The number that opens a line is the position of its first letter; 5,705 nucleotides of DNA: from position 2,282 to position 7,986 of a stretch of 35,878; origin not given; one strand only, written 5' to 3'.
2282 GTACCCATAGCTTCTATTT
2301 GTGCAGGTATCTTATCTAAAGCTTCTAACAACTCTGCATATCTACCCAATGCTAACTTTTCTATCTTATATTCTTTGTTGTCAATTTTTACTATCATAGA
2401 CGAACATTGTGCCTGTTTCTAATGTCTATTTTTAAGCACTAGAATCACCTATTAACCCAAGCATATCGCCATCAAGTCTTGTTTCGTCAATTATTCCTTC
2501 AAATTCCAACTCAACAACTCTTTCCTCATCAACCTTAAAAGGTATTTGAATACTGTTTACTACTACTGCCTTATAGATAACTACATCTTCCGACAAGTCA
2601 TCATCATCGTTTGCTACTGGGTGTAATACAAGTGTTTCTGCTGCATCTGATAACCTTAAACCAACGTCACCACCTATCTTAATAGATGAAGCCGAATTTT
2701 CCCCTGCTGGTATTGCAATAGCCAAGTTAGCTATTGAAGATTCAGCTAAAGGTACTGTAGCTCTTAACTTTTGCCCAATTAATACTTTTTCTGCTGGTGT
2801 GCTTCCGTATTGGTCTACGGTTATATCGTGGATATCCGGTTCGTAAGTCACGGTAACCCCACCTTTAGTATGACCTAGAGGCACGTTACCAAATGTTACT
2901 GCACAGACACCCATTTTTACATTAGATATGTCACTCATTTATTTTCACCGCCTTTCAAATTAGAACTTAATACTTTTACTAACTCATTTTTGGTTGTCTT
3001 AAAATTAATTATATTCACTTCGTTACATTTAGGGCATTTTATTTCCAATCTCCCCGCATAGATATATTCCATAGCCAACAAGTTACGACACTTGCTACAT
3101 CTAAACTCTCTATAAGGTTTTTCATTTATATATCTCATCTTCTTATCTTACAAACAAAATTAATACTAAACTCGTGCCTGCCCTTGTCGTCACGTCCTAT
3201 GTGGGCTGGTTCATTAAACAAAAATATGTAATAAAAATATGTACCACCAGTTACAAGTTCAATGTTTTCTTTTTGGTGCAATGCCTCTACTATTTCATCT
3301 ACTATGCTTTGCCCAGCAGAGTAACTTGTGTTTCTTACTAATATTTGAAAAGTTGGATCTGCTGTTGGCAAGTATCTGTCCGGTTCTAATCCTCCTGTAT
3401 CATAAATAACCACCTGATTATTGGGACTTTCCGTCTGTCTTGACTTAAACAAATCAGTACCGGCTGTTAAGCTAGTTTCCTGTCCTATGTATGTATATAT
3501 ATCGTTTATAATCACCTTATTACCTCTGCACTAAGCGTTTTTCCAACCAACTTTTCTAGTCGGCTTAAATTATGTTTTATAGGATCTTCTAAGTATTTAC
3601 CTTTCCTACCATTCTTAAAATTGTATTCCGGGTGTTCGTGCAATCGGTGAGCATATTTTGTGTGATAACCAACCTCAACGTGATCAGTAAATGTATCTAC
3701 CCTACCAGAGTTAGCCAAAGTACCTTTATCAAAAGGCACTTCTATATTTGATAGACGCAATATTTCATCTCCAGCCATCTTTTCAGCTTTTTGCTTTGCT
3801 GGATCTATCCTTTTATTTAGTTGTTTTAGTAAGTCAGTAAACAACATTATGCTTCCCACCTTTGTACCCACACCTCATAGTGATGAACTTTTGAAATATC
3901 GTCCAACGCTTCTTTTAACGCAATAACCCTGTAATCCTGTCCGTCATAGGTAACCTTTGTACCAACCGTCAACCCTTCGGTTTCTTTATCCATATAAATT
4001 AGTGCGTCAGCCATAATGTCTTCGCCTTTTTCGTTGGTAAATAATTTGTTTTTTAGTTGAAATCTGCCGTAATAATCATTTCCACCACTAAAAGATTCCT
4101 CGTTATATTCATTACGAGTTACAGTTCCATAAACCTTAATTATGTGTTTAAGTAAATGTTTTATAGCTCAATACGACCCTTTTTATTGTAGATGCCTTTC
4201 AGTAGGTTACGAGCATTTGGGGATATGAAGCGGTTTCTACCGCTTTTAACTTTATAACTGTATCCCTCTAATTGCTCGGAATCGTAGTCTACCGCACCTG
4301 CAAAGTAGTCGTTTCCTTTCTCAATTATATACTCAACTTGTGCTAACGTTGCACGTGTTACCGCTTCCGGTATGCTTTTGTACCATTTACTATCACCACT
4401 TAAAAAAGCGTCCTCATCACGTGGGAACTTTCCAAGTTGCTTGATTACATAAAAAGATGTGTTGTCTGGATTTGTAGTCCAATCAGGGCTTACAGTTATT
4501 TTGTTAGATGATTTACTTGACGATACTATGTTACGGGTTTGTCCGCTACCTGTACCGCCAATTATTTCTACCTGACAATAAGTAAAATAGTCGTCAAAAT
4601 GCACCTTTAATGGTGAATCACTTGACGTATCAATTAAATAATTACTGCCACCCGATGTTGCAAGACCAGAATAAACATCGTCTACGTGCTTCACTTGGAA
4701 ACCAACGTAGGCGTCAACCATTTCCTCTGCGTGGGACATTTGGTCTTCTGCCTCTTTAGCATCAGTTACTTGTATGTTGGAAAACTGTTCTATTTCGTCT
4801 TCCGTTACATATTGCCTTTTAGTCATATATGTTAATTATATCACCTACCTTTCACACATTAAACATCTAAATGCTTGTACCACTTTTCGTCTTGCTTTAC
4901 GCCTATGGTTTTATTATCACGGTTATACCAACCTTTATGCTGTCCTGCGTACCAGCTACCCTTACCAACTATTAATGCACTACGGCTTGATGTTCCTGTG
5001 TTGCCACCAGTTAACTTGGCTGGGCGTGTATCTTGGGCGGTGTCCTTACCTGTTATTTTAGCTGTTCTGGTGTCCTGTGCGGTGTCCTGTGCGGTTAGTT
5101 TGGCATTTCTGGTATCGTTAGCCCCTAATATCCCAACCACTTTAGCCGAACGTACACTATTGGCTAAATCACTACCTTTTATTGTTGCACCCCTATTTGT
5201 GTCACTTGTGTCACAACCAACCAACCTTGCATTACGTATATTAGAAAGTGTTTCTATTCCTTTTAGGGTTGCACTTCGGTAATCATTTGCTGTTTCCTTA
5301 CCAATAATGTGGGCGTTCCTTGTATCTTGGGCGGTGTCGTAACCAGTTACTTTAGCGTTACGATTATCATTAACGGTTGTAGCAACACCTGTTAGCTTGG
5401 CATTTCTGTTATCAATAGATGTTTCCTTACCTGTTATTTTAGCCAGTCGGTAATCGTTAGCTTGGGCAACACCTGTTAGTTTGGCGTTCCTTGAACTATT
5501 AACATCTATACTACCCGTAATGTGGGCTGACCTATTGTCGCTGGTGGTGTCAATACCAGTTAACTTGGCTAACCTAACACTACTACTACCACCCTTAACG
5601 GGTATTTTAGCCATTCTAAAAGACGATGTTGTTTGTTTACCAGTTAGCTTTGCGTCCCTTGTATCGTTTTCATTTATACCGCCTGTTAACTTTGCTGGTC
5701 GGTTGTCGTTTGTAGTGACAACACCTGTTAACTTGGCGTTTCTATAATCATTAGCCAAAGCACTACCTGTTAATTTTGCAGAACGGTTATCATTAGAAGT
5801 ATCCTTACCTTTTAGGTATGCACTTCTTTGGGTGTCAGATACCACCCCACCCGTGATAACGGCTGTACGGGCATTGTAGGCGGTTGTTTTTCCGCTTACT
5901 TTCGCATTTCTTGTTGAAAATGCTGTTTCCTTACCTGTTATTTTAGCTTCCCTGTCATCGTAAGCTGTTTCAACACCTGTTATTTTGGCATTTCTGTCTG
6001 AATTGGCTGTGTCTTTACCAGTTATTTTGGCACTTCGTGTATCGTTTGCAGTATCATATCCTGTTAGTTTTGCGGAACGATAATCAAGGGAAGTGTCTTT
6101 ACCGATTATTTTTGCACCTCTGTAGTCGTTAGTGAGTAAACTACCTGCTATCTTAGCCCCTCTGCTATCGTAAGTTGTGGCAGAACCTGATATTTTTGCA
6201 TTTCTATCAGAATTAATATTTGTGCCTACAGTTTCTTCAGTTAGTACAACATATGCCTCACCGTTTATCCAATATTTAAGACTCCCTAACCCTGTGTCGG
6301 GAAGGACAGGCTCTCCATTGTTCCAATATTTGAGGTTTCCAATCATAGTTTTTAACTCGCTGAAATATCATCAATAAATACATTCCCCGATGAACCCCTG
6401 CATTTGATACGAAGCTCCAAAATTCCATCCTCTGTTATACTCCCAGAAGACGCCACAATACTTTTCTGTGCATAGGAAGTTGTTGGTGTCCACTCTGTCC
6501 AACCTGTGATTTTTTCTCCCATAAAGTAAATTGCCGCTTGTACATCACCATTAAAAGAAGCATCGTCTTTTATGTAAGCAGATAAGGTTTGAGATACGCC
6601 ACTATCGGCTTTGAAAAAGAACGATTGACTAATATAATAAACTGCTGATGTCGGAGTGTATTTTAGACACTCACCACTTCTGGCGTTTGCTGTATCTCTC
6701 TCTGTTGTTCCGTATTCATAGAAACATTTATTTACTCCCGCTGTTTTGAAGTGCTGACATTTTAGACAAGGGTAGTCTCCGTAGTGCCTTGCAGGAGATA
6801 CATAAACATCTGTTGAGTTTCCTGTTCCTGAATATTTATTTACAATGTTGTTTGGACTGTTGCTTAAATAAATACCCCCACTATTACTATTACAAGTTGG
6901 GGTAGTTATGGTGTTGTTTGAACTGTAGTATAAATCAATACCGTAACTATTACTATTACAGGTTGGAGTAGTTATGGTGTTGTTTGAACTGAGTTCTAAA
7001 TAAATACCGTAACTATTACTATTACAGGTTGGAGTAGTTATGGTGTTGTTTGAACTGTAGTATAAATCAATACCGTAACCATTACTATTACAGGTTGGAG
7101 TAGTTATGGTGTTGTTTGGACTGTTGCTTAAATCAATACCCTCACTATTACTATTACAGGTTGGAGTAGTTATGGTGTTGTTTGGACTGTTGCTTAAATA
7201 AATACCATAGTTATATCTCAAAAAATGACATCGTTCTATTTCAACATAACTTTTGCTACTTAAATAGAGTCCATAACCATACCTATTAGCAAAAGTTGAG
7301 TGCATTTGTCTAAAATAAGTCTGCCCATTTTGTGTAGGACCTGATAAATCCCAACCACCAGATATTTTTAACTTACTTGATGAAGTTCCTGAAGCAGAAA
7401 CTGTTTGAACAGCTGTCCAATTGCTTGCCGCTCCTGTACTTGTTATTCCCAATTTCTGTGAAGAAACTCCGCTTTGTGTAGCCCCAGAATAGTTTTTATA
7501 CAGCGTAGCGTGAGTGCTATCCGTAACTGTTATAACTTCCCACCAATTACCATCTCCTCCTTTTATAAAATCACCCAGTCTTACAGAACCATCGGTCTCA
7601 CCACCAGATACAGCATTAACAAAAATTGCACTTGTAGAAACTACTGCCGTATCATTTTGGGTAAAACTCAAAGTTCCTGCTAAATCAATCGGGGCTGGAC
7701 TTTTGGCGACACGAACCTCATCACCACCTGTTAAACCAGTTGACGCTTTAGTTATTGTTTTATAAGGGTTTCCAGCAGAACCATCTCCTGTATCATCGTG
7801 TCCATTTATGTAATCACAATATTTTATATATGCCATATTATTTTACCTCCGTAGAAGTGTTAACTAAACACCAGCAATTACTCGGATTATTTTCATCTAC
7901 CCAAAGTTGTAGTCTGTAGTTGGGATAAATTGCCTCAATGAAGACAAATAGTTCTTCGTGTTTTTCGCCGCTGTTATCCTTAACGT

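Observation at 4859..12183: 7.3-kb decoration/glycosylation island between the capsid gene and the head-tail connector genes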

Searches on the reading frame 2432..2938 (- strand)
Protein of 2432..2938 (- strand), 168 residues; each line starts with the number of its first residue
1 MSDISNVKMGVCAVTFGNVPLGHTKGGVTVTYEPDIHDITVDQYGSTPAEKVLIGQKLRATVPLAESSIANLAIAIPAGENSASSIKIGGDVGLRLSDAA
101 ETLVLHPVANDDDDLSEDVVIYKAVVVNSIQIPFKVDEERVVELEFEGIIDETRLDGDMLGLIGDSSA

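Call 11: search_protein_families(library=phrogs, proteins=[window:2432-2938:-], max_evalue=0.01)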
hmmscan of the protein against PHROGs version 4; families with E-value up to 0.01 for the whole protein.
window:2432-2938:- (168 aa): 3 families
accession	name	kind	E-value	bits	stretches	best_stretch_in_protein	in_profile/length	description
phrog_2175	-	other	2.2e-40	139.4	1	1-166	2-181/188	protein with Ig domain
phrog_1280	-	other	1.4e-21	78.2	1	3-160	5-160/248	Ig domain containing protein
phrog_885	-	tail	5e-09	36.6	1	15-83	36-105/338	major tail protein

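Call 12: search_protein_families(library=pfam, proteins=[window:2432-2938:-], max_evalue=0.01)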
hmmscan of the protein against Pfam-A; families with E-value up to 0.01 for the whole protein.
window:2432-2938:- (168 aa): 0 families

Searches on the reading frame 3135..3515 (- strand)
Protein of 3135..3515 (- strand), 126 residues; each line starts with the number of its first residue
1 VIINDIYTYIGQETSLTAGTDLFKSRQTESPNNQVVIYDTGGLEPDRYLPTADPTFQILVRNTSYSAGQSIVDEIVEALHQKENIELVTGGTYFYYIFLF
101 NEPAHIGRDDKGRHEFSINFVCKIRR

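Call 4: search_protein_families(library=pfam, proteins=[window:3135-3515:-], max_evalue=0.01)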
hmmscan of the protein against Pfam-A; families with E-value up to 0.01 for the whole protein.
window:3135-3515:- (126 aa): 1 family
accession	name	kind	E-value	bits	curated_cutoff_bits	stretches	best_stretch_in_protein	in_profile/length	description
PF12691.13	Phage_tail_terminator_6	-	6.4e-19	68.7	23.8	1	9-125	1-117/118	Bacteriophage tail terminator protein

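Call 5: search_protein_families(library=phrogs, proteins=[window:3135-3515:-], max_evalue=0.01)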
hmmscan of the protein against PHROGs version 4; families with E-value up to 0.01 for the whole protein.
window:3135-3515:- (126 aa): 4 families
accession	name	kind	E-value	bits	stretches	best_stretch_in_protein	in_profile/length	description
phrog_10344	-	head and packaging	7.5e-19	69.3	1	1-125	1-126/128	minor head protein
phrog_2595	-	connector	3.6e-11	44.1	1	8-126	22-140/143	head-tail connector protein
phrog_921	-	unknown function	5.9e-05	23.8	1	8-120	8-119/127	-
phrog_913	-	head and packaging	0.00044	21.2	1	28-125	25-128/133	minor head protein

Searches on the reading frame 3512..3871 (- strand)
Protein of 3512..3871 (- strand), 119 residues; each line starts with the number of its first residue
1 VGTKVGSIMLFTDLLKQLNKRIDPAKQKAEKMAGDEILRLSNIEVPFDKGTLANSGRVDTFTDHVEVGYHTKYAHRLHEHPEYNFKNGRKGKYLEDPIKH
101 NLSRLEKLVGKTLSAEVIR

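Call 4: search_protein_families(library=pfam, proteins=[window:3512-3871:-], max_evalue=0.01)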
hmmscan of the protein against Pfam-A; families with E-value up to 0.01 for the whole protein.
window:3512-3871:- (119 aa): 1 family
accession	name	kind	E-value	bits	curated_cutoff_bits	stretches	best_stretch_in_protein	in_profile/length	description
PF11114.13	Minor_capsid_2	-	9.3e-05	22.9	27.7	1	17-93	9-83/113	Minor capsid protein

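Call 5: search_protein_families(library=phrogs, proteins=[window:3512-3871:-], max_evalue=0.01)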
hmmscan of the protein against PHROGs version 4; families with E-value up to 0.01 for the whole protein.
window:3512-3871:- (119 aa): 2 families
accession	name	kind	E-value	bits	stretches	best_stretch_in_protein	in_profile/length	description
phrog_556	-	head and packaging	3.3e-18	67.4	1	16-91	56-135/295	minor head protein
phrog_5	-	connector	0.00012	23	1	12-79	99-173/239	tail completion or Neck1 protein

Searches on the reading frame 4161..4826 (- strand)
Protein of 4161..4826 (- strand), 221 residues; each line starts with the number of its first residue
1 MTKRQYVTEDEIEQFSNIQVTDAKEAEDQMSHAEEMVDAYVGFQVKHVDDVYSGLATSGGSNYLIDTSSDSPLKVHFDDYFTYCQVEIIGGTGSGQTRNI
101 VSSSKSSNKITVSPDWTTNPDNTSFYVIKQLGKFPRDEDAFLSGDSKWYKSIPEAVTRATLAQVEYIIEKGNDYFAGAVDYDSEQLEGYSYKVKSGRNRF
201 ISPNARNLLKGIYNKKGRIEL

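Call 4: search_protein_families(library=pfam, proteins=[window:4161-4826:-], max_evalue=0.01)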
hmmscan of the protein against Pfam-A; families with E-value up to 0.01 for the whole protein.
window:4161-4826:- (221 aa): 0 families

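Call 5: search_protein_families(library=phrogs, proteins=[window:4161-4826:-], max_evalue=0.01)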
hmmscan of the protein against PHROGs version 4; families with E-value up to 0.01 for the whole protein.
window:4161-4826:- (221 aa): 2 families
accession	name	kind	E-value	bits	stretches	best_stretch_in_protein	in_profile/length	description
phrog_541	-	connector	8e-05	23.6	1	150-206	49-113/129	head-tail adaptor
phrog_4931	-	connector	0.003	18.6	1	146-215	48-115/130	head-tail adaptor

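Call 26: find_related_loci(query=window:4161-4826:-, collection=viral_contigs, flank=10000)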
Query window:4161-4826:- (221 aa) in viral_contigs; peptide patterns used: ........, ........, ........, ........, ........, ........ (x = any residue, [..] = any of these).
10 stretches matched a pattern; 6 encode a relative of the query (tblastn E <= 1e-3); 6 distinct loci.
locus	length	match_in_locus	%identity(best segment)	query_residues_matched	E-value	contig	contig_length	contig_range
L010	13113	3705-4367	99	1-221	6e-151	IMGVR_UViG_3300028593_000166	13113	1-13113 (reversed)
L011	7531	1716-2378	100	1-221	6e-151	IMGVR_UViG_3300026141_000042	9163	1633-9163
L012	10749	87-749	99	1-221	2e-150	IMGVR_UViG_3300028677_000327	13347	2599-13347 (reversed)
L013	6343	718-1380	91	1-221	3e-138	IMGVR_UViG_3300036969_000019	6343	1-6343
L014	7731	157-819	90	1-221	7e-138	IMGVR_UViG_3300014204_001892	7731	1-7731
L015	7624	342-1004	91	1-221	9e-138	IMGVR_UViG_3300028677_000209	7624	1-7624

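Call 47: search_protein_families(library=pfam, proteins=[L010:647-1279:+, L010:1279-3672:+], max_evalue=0.01)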
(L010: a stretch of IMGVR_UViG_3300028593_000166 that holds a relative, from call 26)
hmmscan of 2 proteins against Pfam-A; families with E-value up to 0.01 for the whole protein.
L010:647-1279:+ (210 aa): 0 families

L010:1279-3672:+ (797 aa): 1 family
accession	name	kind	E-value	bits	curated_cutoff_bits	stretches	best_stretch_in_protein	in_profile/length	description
PF21722.4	Gly_rich_2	-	6.5e-16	59.5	24.3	1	3-261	15-225/226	Glycine-rich domain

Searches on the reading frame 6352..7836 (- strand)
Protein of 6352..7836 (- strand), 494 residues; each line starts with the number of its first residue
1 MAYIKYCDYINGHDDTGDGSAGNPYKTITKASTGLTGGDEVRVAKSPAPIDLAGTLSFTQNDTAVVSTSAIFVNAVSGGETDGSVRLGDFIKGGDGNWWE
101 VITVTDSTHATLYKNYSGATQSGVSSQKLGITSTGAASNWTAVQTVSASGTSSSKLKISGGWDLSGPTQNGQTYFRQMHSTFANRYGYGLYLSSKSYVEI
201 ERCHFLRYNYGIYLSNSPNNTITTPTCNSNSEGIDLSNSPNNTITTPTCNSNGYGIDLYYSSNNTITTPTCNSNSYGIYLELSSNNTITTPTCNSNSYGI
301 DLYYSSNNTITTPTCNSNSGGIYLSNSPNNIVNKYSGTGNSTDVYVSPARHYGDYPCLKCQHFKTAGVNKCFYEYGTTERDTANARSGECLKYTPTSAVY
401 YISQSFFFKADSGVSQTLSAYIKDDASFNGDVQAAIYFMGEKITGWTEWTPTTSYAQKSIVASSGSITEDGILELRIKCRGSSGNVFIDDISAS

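Call 4: search_protein_families(library=pfam, proteins=[window:6352-7836:-], max_evalue=0.01)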
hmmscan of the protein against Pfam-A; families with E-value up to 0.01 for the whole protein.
window:6352-7836:- (494 aa): 2 families
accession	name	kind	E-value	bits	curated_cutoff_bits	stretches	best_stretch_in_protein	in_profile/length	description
PF05048.19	NosD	-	2.8e-22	79.7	23.6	1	181-333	14-165/212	Periplasmic copper-binding protein (NosD)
PF13229.12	Beta_helix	-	3.8e-20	72.6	25.9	2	180-288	39-153/158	Right handed beta helix region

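Call 5: search_protein_families(library=phrogs, proteins=[window:6352-7836:-], max_evalue=0.01)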
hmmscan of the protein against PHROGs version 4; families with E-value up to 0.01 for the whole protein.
window:6352-7836:- (494 aa): 4 families
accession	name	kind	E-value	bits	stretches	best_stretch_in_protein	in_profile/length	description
phrog_38424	-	unknown function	4e-06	26.9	1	49-125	2-69/488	-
phrog_1980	-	tail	1.4e-05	25.7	1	52-124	5-71/449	tail fiber protein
phrog_2712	-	tail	0.0054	16.2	0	54-125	383-445/700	tail fiber protein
phrog_4577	-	tail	0.0081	16.4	1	6-32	124-150/340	tail protein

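Call 24: search_solved_structures(query=window:6352-7836:-, max_evalue=1)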
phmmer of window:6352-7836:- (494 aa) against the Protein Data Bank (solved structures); distinct sequences matched with E-value up to 1: 1.
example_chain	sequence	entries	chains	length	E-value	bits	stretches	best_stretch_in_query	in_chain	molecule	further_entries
25ve_A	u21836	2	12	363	9.4e-06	28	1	74-124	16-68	F2-pyocin side fiber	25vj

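Call 96: search_solved_structures(query=window:6352-7836:-, max_evalue=1, show_alignments=1)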
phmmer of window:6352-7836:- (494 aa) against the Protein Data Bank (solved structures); distinct sequences matched with E-value up to 1: 1.
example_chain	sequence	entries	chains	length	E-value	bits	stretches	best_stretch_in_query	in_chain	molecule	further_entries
25ve_A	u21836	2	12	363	9.4e-06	28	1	74-124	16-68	F2-pyocin side fiber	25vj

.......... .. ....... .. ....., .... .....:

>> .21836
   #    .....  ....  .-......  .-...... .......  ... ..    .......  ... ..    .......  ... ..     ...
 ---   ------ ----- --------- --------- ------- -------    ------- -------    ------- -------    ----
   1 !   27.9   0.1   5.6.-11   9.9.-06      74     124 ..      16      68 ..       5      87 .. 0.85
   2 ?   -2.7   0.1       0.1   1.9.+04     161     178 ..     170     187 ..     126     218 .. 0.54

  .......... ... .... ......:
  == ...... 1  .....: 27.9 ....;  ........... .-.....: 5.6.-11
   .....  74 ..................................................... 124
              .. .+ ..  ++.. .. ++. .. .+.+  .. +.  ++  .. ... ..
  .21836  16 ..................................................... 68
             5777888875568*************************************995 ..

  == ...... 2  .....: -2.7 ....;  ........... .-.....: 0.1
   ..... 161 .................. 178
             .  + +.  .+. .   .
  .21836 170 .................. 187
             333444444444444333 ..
